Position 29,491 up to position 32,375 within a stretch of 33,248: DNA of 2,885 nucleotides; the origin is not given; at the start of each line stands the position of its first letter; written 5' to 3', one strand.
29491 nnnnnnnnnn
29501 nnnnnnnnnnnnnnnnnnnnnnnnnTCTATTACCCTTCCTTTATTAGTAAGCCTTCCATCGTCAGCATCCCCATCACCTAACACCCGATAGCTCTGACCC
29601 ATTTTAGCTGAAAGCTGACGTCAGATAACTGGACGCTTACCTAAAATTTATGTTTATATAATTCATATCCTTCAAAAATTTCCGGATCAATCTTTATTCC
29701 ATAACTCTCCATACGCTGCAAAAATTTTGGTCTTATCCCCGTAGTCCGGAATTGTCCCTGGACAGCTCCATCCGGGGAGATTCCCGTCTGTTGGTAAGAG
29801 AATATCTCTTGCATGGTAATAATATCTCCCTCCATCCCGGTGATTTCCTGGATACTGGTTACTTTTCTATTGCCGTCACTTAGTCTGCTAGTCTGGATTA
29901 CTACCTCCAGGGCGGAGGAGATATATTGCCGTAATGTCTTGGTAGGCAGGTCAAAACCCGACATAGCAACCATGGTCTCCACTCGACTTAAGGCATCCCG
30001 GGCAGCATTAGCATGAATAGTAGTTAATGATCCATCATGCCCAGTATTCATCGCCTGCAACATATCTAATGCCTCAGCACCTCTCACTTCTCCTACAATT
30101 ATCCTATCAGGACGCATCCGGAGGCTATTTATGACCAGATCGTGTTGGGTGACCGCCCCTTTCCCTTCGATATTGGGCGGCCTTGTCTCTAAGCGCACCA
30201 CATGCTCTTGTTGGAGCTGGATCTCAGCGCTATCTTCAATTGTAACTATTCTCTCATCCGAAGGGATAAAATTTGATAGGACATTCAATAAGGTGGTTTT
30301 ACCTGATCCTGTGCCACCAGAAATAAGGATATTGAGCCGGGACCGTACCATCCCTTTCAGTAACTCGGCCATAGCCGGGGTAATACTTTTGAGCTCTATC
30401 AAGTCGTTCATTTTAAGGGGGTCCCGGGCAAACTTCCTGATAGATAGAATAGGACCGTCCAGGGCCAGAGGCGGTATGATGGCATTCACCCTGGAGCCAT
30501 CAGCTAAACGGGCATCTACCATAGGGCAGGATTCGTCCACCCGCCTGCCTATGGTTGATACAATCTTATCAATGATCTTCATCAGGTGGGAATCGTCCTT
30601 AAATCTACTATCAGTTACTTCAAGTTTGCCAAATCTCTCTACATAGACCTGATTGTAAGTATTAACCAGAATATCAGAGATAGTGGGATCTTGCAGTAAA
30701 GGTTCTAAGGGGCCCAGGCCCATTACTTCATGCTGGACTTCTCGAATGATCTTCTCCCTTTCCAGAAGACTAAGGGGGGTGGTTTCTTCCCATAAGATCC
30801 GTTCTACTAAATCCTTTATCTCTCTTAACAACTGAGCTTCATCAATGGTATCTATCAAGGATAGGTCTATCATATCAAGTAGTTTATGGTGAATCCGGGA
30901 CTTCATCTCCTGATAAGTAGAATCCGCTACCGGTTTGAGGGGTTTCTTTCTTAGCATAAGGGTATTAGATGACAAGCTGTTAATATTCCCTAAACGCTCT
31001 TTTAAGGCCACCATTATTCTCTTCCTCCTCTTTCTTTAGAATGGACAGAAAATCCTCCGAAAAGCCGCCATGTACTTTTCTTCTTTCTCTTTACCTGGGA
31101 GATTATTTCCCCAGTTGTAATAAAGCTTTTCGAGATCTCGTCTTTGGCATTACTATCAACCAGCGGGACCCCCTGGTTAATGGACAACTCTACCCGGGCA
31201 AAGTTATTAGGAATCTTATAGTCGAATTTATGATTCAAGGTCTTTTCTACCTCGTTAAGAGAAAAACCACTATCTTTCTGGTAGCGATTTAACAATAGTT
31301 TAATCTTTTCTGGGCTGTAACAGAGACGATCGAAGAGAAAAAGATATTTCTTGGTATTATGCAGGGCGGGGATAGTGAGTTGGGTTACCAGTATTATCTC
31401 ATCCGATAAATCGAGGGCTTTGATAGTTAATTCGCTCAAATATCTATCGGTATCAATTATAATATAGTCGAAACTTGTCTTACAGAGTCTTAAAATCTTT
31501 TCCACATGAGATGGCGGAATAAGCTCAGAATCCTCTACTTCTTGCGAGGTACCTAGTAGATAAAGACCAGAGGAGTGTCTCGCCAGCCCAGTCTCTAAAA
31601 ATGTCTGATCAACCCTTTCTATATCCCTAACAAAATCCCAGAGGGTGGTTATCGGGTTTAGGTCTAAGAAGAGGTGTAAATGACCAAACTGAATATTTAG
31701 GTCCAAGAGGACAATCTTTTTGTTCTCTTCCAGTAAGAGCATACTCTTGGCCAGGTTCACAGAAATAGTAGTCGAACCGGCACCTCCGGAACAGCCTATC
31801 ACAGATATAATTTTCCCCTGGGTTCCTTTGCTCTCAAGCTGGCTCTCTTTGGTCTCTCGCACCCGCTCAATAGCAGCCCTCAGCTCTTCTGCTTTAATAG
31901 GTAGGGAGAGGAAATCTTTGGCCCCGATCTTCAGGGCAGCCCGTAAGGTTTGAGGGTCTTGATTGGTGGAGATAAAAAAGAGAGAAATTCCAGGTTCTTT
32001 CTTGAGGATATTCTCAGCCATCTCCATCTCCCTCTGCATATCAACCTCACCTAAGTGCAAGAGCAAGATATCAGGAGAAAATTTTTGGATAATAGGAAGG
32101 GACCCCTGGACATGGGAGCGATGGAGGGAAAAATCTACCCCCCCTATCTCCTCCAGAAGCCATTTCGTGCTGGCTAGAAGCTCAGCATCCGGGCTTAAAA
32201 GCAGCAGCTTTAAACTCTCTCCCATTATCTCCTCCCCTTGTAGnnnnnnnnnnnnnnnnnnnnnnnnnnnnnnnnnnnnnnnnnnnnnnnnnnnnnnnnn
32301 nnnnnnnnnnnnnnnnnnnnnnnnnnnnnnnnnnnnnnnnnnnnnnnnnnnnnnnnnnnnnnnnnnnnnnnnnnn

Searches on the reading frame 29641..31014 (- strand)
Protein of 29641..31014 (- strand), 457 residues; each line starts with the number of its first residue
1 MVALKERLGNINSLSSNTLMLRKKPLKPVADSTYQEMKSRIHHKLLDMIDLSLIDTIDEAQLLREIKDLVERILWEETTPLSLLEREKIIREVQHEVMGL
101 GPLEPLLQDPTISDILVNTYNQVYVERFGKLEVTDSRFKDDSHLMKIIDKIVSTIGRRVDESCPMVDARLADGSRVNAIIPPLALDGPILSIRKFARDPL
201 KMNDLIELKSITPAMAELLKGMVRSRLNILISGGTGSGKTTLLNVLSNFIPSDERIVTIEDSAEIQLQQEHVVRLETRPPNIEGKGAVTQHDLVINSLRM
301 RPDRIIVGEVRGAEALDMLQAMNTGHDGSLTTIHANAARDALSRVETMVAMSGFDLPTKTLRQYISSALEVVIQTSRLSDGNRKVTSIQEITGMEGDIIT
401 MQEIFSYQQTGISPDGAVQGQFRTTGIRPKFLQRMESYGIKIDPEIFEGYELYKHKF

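Call 9: search_protein_families(library=ncbifam, proteins=[window:29641-31014:-], max_evalue=0.00001)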
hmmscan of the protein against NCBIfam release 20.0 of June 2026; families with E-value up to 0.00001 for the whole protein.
window:29641-31014:- (457 aa): 18 families
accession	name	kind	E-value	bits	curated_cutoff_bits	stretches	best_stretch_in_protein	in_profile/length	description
TIGR03819.1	heli_sec_ATPase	hypoth_equivalog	3.8e-104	348.5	373.15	1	77-389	29-339/340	TadA family conjugal transfer-associated ATPase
TIGR02788.1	VirB11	equivalog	6.3e-68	229.1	249.95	2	204-388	123-306/308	P-type DNA transfer ATPase VirB11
TIGR02782.1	TrbB_P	equivalog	2.5e-65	220.8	304.55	1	103-395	14-297/303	P-type conjugative transfer ATPase TrbB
NF058587.1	archaellum_moto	equivalog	7.7e-63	213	550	1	57-408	104-452/527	archaellum flagellar ATPase motor FlaI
NF010475.0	PRK13900.1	equivalog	7.8e-57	192.8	389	2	215-388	149-322/333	type IV secretion system ATPase VirB11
NF010469.0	PRK13894.1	subfamily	5.4e-55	187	508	1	103-395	27-311/320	conjugal transfer ATPase TrbB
NF010407.0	PRK13833.1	subfamily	1.8e-49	168.9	499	1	103-396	22-305/323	conjugal transfer protein TrbB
NF053672.1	bindosome_BasE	exception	3.1e-37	128.5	1000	1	130-407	174-441/512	bindosome assembly system ATPase subunit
NF010425.0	PRK13851.1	equivalog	5e-35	121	461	1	216-375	152-312/344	type IV secretion system protein VirB11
TIGR02525.1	plasmid_TraJ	equivalog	3.2e-18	65.8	368.3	1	217-384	140-306/372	plasmid transfer ATPase TraJ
NF041000.1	ATPase_ComGA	equivalog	3.8e-18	65.4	300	1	214-349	115-246/267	competence type IV pilus ATPase ComGA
TIGR01420.1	pilT_fam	subfamily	2.1e-17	63.4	319.1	1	110-389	12-280/343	PilT/PilU family type 4a pilus ATPase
NF007755.0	PRK10436.1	equivalog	1.3e-13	50.4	617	1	213-349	206-336/465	type II secretion system protein GspE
TIGR02533.1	type_II_gspE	equivalog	2.2e-13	49.7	630.25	1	220-348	237-359/486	type II secretion system ATPase GspE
TIGR02538.1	type_IV_pilB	equivalog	3.2e-12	45.9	675.65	1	217-348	307-432/564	type IV-A pilus assembly ATPase PilB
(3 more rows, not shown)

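Call 10: search_protein_families(library=pfam, proteins=[window:29641-31014:-], max_evalue=0.00001)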
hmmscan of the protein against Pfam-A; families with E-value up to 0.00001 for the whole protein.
window:29641-31014:- (457 aa): 1 family
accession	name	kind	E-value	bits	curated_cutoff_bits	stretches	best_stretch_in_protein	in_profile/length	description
PF00437.27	T2SSE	-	9.5e-67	225.7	24.9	1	99-381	4-284/370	Type II/IV secretion system protein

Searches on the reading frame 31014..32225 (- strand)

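Call 9: search_protein_families(library=ncbifam, proteins=[window:31014-32225:-], max_evalue=0.00001)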
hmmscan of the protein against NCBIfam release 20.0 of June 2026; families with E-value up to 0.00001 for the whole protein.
window:31014-32225:- (403 aa): 10 families
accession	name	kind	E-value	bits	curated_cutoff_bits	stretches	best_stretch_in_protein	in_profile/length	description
TIGR01968.1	minD_bact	equivalog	2.2e-19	69.8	212.9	1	138-372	2-233/261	septum site-determining protein MinD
TIGR01969.1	minD_arch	subfamily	1.3e-18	67.1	201.75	1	139-383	2-238/251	cell division ATPase MinD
TIGR03815.1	CpaE_hom_Actino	equivalog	1.4e-17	63.9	154.45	1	61-338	43-305/340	septum site-determining protein Ssd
NF008079.0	PRK10818.1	equivalog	1.5e-11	44.1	508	1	138-362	3-234/270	septum site-determining protein MinD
TIGR03018.1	pepcterm_TyrKin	hypoth_equivalog_domain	8.7e-10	38.3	230.65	1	130-282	28-180/207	XrtA-associated tyrosine autokinase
NF041546.1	ParA_partition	equivalog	7.9e-09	35.3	180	0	139-179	1-39/203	ParA family partition ATPase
TIGR01007.1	eps_fam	subfamily_domain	3.6e-07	29.9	108.05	1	129-260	9-136/204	polysaccharide biosynthesis tyrosine autokinase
TIGR03371.1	cellulose_yhjQ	equivalog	4.8e-07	29.5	157.85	1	138-322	2-185/246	cellulose biosynthesis protein BcsQ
NF041946.1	LuxO_transreg_Vib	equivalog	4.9e-07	28.9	800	1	40-136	30-127/463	quorum-sensing sigma-54 dependent transcriptional regulator LuxO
TIGR02915.1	PEP_resp_reg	equivalog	4.6e-06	25.7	502.6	1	8-133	2-127/445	PEP-CTERM-box response regulator transcription factor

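Call 10: search_protein_families(library=pfam, proteins=[window:31014-32225:-], max_evalue=0.00001)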
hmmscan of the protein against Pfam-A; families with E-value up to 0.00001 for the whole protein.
window:31014-32225:- (403 aa): 2 families
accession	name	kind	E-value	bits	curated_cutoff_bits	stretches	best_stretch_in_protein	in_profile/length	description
PF13614.12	AAA_31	-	2.9e-13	50.6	27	1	138-289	2-155/177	AAA domain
PF00072.30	Response_reg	-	1.2e-06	29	30.2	1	42-120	34-111/111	Response regulator receiver domain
